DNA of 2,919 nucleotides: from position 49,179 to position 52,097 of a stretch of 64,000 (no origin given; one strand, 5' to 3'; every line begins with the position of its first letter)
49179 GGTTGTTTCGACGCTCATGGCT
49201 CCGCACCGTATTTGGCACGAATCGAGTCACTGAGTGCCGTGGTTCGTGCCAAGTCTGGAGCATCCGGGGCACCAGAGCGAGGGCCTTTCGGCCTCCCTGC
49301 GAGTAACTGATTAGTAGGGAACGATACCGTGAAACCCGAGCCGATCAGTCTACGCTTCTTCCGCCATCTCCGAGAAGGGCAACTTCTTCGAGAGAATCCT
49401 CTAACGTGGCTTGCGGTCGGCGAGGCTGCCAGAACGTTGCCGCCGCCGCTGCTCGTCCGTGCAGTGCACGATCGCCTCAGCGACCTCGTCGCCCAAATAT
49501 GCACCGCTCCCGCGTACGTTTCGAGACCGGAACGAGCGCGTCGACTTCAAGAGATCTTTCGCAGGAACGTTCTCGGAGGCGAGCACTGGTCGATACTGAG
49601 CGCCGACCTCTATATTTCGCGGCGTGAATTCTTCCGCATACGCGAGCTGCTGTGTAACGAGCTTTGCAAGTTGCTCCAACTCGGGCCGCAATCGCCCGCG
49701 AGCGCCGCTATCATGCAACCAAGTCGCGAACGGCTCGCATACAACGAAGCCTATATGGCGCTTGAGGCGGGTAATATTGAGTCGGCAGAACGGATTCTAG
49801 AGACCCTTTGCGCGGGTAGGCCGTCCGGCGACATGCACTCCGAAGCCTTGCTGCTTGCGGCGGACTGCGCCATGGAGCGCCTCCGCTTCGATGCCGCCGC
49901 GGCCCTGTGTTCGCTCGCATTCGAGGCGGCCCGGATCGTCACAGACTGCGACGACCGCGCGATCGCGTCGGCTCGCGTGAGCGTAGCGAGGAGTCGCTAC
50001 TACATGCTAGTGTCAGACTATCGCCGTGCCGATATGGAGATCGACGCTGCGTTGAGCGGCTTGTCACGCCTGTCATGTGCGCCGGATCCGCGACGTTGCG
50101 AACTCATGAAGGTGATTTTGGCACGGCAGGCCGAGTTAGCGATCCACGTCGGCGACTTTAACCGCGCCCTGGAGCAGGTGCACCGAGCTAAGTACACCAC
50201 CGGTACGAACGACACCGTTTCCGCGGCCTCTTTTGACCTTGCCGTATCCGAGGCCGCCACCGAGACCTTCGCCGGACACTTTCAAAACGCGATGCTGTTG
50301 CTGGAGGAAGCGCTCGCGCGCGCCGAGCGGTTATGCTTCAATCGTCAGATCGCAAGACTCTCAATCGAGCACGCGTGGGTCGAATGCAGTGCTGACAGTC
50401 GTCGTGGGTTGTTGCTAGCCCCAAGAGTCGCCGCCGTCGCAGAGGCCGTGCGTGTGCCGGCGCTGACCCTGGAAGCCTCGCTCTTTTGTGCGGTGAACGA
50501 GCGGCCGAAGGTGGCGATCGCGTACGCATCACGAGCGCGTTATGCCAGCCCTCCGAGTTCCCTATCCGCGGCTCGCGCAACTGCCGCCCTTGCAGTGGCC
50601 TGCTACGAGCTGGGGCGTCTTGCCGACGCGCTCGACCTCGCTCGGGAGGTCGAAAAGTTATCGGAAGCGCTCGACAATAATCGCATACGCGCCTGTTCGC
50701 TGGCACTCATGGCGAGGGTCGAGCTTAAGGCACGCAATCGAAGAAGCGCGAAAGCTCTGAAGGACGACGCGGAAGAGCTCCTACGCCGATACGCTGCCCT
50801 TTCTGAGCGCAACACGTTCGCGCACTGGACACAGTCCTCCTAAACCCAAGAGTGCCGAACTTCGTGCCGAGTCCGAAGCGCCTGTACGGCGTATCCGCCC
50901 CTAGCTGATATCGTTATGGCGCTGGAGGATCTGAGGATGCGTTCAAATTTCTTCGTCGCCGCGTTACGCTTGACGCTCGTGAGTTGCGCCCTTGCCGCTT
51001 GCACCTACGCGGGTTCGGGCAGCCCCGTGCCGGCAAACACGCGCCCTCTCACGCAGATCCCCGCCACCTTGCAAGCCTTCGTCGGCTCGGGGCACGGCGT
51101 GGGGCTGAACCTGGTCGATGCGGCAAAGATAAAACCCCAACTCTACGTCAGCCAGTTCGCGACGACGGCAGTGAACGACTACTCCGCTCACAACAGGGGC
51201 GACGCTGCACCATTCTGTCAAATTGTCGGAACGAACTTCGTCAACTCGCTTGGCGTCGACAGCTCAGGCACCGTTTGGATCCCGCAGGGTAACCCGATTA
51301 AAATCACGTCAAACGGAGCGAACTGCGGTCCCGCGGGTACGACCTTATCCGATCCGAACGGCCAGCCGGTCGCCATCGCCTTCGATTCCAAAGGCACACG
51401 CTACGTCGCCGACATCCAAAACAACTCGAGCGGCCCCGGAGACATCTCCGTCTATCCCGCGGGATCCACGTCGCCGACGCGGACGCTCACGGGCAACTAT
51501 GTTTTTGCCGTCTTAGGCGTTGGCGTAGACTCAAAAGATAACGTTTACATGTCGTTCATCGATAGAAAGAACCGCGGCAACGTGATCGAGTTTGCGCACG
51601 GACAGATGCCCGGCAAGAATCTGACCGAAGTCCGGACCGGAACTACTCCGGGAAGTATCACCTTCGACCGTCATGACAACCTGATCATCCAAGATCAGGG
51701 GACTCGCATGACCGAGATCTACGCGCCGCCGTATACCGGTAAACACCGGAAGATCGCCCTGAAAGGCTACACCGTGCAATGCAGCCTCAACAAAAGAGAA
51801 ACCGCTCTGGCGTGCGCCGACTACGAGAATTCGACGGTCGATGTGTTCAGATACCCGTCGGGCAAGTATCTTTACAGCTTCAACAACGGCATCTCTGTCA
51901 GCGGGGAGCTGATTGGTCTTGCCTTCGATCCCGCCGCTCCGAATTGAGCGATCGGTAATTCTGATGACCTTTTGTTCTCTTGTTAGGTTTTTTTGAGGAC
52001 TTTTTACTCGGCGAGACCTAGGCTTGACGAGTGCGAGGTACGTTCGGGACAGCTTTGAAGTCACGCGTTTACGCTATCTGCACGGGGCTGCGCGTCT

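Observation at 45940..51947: Paralogous HTH + helical-repeat regulators coupled to an S41 peptidase and propeller lipoproteins: candidate undescribed signalling module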

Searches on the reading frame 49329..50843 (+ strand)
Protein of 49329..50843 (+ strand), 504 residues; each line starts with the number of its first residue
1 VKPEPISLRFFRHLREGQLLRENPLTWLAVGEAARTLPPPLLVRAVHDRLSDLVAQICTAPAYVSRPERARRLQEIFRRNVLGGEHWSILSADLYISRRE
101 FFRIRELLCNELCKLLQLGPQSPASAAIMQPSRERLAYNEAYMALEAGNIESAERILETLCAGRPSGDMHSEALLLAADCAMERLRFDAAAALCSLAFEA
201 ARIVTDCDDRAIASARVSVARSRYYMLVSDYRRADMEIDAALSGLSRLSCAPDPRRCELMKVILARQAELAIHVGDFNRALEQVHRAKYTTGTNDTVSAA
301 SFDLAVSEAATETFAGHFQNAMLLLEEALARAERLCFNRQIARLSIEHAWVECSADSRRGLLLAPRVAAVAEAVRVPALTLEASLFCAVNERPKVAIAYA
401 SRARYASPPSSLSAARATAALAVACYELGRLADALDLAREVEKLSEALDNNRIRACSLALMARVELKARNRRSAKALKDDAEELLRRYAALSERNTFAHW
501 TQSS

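Call 5: search_protein_families(library=pfam, proteins=[window:49329-50843:+], max_evalue=0.1)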
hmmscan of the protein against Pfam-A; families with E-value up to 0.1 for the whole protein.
window:49329-50843:+ (504 aa): 4 families
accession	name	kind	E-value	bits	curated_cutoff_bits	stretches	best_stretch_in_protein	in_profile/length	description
PF14559.12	TPR_19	-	0.015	16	25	1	144-197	1-51/68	Tetratricopeptide repeat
PF13424.12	TPR_12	-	0.027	15.1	30.1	2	391-446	17-76/77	Tetratricopeptide repeat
PF13432.12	TPR_16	-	0.029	15.3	32.7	2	138-197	1-57/65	Tetratricopeptide repeat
PF07721.20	TPR_4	-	0.059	14.5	27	1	415-440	1-26/26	Tetratricopeptide repeat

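Call 7: search_protein_families(library=ncbifam, proteins=[window:49329-50843:+], max_evalue=0.1)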
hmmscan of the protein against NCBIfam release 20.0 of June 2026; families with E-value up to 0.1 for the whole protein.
window:49329-50843:+ (504 aa): 1 family
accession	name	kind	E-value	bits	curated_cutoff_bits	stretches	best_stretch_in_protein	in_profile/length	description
TIGR03302.1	OM_YfiO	subfamily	0.012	15.2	81.4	1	136-192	35-91/239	outer membrane protein assembly factor BamD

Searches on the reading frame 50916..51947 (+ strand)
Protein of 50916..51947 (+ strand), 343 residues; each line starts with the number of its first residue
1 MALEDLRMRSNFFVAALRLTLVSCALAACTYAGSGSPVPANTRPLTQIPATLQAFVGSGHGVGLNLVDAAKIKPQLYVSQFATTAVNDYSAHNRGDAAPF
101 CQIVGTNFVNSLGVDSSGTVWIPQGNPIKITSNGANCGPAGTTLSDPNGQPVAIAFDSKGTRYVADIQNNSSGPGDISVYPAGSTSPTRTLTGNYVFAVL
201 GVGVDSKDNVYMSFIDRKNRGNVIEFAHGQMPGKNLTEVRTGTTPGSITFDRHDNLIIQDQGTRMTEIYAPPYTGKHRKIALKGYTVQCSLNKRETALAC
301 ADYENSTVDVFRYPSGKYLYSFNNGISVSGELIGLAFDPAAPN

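Call 5: search_protein_families(library=pfam, proteins=[window:50916-51947:+], max_evalue=0.1)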
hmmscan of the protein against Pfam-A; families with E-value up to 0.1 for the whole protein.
window:50916-51947:+ (343 aa): 1 family
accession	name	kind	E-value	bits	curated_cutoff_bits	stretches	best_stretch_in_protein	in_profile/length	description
PF20953.2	Caud_bapl16_3rd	-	0.028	14.8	27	0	196-260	9-72/84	Phage tail base-plate attachment protein C-terminal insertion domain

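Call 7: search_protein_families(library=ncbifam, proteins=[window:50916-51947:+], max_evalue=0.1)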
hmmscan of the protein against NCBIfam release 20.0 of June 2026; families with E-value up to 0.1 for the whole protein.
window:50916-51947:+ (343 aa): 0 families

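Call 48: search_solved_structures(query=window:50916-51947:+, max_evalue=1)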
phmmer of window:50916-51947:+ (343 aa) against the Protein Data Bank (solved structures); distinct sequences matched with E-value up to 1: 28.
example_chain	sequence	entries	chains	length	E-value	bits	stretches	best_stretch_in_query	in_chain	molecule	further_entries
6f0s_A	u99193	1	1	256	2.4e-10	43.3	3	102-171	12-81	Pizza6-SYW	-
3wwa_A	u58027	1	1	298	6.2e-10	41.9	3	103-226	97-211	Pizza7H protein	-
3ww9_A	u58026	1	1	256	4.6e-09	39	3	102-170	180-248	pizza6 protein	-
7zq2_A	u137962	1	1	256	7e-09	38.4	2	102-171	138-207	Pizza6-RSH-TSH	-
7zqg_A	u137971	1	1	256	8.8e-09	38.1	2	103-171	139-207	Pizza6-KSH-TSH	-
7zph_A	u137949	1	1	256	1.5e-08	37.4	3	103-171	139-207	Pizza6-TNK-RSH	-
7zcj_A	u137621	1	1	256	1.7e-08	37.1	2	103-171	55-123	Pizza6-TNH-TSH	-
6f0q_A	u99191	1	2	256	5.4e-08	35.5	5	102-171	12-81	Pizza6-AYW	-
7zpz_A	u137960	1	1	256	5.9e-08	35.4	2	103-171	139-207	Pizza6-TSR-TSH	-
6i3b_A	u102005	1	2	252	6e-08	35.4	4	102-171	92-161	cPizza6-AYW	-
7zpw_A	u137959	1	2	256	7.8e-08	35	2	102-171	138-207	Pizza6-TSK-TSH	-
6i37_A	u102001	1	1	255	9.6e-08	34.7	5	103-171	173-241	nv1Pizza6-AYW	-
6ren_A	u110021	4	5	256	1.9e-07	33.8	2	103-218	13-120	3fPizza6-SH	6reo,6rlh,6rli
6i38_A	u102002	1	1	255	2.2e-07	33.5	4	102-170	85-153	nv2Pizza6-AYW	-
6rej_A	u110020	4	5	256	2.4e-07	33.4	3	102-171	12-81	Pizza6-SH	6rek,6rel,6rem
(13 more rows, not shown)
